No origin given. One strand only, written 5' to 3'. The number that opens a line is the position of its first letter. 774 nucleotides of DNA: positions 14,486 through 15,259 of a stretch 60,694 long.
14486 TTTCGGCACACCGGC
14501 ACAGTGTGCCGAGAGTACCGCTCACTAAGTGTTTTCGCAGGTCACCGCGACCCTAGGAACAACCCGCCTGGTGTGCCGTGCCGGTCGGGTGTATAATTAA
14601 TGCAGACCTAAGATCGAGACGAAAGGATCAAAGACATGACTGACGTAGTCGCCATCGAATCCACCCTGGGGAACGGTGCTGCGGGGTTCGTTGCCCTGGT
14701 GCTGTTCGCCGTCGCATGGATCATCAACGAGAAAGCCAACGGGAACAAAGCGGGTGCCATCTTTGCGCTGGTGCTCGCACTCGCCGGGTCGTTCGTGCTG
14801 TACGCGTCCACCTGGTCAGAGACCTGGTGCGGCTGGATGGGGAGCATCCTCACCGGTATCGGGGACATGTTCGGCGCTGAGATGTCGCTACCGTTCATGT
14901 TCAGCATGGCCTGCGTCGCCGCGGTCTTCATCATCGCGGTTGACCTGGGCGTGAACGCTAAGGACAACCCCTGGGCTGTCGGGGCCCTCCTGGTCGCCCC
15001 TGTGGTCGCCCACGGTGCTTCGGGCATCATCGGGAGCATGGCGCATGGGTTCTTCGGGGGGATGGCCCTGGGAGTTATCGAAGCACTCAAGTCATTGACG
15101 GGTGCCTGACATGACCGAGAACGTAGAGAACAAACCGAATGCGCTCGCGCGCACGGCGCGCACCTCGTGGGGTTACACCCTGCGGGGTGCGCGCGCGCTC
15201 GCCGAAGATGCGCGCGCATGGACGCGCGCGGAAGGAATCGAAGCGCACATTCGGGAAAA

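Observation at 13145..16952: Conjugative-plasmid-style DNA translocation module (DUF2637-like membrane protein + polytopic membrane protein + FtsK/TraB-like ATPase) in a phage with no integrase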

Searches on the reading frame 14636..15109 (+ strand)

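Call 4: search_protein_families(library=pfam, proteins=[window:14636-15109:+], max_evalue=0.1)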
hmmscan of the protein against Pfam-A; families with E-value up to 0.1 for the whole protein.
window:14636-15109:+ (157 aa): 2 families
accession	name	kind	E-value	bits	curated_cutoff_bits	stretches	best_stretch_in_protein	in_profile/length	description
PF11992.13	TgpA_N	-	0.038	13.4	30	1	17-148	24-137/333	TgpA N-terminal domain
PF14150.11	YesK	-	0.04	14.6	25.2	1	19-67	8-57/81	YesK-like protein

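Call 5: search_protein_families(library=phrogs, proteins=[window:14636-15109:+], max_evalue=0.01)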
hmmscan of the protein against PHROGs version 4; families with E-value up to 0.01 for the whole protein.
window:14636-15109:+ (157 aa): 0 families

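Call 70: search_protein_families(library=ncbifam, proteins=[window:14636-15109:+], max_evalue=0.1)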
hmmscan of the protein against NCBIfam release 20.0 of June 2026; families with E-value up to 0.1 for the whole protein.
window:14636-15109:+ (157 aa): 1 family
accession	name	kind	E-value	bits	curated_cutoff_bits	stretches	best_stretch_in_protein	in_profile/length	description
TIGR04086.1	TIGR04086_membr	hypoth_equivalog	0.054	13.6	30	1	39-81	9-51/115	TIGR04086 family membrane protein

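Call 116: search_protein_families(library=padloc, proteins=[window:14636-15109:+], max_evalue=0.01)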
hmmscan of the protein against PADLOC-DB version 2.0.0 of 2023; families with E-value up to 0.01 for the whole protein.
window:14636-15109:+ (157 aa): 0 families
